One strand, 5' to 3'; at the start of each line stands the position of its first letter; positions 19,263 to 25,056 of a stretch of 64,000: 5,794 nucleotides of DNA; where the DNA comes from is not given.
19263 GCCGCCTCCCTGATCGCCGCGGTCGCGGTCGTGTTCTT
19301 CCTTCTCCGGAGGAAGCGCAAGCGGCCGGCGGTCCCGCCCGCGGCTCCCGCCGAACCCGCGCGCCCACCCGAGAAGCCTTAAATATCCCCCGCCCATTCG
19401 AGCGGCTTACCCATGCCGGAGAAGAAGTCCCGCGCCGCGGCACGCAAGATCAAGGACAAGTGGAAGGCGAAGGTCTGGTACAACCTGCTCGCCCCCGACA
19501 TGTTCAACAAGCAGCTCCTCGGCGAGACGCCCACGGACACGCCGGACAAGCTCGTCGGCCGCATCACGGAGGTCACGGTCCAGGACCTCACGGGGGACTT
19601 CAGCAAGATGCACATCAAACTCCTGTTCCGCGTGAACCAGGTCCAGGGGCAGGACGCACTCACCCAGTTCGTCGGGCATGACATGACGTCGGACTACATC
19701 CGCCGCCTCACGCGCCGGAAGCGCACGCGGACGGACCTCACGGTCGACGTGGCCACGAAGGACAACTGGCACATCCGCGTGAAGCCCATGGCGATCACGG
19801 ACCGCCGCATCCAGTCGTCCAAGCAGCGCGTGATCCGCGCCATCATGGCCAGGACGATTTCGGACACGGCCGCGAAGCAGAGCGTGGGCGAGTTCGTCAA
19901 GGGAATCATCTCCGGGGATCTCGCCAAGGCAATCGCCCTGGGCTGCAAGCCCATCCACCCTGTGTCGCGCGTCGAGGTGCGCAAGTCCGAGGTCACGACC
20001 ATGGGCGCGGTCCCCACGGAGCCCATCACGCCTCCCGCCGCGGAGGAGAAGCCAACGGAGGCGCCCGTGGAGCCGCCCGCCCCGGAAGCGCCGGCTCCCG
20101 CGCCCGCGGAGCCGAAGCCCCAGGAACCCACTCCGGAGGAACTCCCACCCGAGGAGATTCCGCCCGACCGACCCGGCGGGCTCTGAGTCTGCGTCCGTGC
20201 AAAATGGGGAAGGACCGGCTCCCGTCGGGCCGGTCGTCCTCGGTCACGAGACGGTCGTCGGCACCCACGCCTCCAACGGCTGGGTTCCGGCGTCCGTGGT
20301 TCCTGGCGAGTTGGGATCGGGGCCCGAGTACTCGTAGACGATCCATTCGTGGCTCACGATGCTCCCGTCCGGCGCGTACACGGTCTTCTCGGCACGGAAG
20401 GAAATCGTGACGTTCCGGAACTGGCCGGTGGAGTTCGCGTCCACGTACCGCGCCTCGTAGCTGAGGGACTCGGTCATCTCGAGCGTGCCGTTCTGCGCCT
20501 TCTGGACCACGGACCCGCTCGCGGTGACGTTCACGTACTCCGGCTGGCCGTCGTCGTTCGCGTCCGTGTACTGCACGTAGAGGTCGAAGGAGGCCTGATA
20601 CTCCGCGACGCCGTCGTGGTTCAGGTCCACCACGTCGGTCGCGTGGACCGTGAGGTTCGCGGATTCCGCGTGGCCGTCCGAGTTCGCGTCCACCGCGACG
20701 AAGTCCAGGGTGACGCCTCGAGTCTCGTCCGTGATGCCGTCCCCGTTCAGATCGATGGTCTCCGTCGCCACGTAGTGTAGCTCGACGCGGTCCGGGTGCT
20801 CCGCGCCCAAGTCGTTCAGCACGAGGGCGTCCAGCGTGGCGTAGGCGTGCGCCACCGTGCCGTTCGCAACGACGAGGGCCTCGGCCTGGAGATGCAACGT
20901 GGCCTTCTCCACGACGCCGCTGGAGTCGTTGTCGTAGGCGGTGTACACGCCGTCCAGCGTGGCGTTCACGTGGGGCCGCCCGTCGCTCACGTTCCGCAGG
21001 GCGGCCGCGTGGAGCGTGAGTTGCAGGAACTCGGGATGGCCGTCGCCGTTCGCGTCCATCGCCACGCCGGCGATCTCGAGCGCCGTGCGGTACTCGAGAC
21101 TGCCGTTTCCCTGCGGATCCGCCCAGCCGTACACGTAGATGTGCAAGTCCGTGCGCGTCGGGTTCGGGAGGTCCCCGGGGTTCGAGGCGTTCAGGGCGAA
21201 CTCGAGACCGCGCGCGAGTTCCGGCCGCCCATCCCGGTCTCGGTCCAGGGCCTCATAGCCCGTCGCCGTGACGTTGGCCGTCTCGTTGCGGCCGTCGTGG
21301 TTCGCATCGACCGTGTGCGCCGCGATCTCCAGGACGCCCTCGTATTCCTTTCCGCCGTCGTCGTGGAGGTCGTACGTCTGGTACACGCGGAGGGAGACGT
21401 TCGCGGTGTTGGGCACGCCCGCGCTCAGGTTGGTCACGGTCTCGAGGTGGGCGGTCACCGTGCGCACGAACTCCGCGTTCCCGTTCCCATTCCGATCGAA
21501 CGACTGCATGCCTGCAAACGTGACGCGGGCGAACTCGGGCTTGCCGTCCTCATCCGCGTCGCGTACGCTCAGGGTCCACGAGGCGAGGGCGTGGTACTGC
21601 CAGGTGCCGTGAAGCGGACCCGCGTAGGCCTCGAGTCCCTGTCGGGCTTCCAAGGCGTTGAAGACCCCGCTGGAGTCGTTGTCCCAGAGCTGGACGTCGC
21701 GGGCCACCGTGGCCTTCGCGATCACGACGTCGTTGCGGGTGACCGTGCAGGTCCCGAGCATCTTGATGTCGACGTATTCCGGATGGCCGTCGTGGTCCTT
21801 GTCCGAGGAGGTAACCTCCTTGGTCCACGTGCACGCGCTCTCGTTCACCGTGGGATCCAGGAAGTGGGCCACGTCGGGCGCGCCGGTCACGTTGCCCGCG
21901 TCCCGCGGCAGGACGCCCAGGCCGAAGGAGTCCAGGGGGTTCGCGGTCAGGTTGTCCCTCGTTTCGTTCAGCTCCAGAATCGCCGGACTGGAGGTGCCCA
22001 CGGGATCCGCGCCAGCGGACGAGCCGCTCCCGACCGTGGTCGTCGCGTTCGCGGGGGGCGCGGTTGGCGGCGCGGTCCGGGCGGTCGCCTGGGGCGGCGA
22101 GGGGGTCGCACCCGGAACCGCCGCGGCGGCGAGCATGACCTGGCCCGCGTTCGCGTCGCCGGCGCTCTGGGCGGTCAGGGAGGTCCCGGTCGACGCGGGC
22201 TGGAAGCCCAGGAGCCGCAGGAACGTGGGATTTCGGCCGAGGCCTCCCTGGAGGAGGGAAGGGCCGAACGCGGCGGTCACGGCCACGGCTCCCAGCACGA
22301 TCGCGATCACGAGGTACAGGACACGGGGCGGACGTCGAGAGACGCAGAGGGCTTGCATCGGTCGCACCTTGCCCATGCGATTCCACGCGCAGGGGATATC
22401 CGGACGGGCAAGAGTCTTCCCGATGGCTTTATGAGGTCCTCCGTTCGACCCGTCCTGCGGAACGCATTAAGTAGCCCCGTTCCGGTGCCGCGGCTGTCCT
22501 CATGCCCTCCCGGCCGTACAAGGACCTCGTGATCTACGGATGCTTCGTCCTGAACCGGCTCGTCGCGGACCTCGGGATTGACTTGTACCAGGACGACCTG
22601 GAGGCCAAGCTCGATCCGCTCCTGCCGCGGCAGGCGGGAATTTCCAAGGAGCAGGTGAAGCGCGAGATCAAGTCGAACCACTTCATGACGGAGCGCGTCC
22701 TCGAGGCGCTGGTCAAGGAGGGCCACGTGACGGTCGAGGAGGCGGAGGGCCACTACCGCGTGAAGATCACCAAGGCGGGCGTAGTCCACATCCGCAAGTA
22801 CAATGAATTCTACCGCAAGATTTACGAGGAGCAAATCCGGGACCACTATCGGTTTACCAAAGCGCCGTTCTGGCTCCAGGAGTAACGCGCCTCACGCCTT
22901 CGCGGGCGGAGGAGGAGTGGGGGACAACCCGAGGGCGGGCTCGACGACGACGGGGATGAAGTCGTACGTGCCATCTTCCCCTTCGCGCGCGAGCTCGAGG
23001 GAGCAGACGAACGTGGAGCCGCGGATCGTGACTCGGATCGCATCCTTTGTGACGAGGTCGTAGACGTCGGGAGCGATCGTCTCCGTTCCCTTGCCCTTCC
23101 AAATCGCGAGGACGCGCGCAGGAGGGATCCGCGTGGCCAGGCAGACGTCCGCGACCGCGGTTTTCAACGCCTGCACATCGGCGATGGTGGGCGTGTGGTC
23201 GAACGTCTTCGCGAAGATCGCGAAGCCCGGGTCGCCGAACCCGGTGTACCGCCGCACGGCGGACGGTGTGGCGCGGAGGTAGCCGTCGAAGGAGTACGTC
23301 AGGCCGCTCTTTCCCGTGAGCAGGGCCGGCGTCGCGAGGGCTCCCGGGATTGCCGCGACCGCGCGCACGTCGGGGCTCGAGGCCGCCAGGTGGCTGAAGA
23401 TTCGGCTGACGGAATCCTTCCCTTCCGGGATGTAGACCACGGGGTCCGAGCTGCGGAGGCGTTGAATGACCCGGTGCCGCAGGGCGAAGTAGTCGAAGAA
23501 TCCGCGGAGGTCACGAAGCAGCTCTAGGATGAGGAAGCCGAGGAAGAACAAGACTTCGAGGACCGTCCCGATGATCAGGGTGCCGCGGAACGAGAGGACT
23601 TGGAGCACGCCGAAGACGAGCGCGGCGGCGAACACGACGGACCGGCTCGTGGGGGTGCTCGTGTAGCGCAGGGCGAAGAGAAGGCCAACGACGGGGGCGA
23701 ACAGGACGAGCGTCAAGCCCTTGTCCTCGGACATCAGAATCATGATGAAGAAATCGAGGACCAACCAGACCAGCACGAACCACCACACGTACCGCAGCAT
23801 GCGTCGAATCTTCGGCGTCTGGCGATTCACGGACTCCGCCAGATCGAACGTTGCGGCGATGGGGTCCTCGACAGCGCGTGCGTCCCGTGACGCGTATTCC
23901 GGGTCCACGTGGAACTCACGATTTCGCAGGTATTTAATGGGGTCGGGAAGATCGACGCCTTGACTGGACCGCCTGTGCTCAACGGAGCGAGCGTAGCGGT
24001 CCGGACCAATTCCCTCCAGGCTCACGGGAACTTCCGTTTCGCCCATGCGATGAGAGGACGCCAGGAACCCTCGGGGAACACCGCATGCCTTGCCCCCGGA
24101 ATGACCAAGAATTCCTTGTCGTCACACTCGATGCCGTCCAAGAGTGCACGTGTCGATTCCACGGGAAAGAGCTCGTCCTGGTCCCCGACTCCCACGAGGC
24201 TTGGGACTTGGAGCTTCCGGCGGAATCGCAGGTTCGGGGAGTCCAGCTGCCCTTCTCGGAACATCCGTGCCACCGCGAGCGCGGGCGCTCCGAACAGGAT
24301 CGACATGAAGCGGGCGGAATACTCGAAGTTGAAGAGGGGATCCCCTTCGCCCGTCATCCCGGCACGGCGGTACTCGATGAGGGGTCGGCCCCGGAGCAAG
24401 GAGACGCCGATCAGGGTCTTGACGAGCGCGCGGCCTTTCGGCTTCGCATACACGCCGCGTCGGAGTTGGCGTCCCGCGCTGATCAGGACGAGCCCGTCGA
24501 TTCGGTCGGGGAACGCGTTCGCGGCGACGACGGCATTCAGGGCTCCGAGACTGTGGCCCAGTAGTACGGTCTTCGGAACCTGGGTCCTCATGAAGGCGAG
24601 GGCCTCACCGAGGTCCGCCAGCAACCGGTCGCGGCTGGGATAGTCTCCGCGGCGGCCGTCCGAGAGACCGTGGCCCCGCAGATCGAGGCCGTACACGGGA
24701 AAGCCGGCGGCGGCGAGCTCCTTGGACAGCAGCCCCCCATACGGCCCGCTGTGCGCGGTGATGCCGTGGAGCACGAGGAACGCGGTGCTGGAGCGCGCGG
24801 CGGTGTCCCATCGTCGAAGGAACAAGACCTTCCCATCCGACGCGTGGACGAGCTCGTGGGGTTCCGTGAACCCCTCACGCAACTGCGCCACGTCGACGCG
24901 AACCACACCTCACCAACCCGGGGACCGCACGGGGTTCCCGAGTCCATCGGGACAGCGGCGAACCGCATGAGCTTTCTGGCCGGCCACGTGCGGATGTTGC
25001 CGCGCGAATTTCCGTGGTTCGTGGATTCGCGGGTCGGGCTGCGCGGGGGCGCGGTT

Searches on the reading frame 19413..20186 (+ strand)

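Call 12: search_protein_families(library=pfam, proteins=[window:19413-20186:+])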
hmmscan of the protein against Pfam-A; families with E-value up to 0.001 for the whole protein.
window:19413-20186:+ (257 aa): 1 family
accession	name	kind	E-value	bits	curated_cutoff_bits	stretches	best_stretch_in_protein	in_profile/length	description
PF01015.23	Ribosomal_S3Ae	-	1.5e-68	230.6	29.3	1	10-195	3-188/191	Ribosomal S3Ae family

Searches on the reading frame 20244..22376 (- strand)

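Call 9: search_protein_families(library=pfam, proteins=[window:20244-22376:-])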
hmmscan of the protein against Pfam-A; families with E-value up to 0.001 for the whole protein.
window:20244-22376:- (710 aa): 1 family
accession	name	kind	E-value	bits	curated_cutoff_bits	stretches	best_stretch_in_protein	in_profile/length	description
PF13517.12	FG-GAP_3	-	4.6e-05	24.4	26.9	0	214-282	7-59/61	FG-GAP-like repeat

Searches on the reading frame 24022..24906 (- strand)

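Call 9: search_protein_families(library=pfam, proteins=[window:24022-24906:-])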
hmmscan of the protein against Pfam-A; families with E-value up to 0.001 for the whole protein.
window:24022-24906:- (294 aa): 4 families
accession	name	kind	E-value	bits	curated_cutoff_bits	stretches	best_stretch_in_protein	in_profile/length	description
PF12146.15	Hydrolase_4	-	2.7e-33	115.7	27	1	42-279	6-237/239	Serine aminopeptidase, S33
PF00561.26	Abhydrolase_1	-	1.7e-21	77.5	25.8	1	42-144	2-102/245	alpha/beta hydrolase fold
PF12697.13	Abhydrolase_6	-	6e-16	60.2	26.3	1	44-278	2-208/217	Alpha/beta hydrolase family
PF06821.19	Ser_hydrolase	-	0.00025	21.4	22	0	89-144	36-90/172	Serine hydrolase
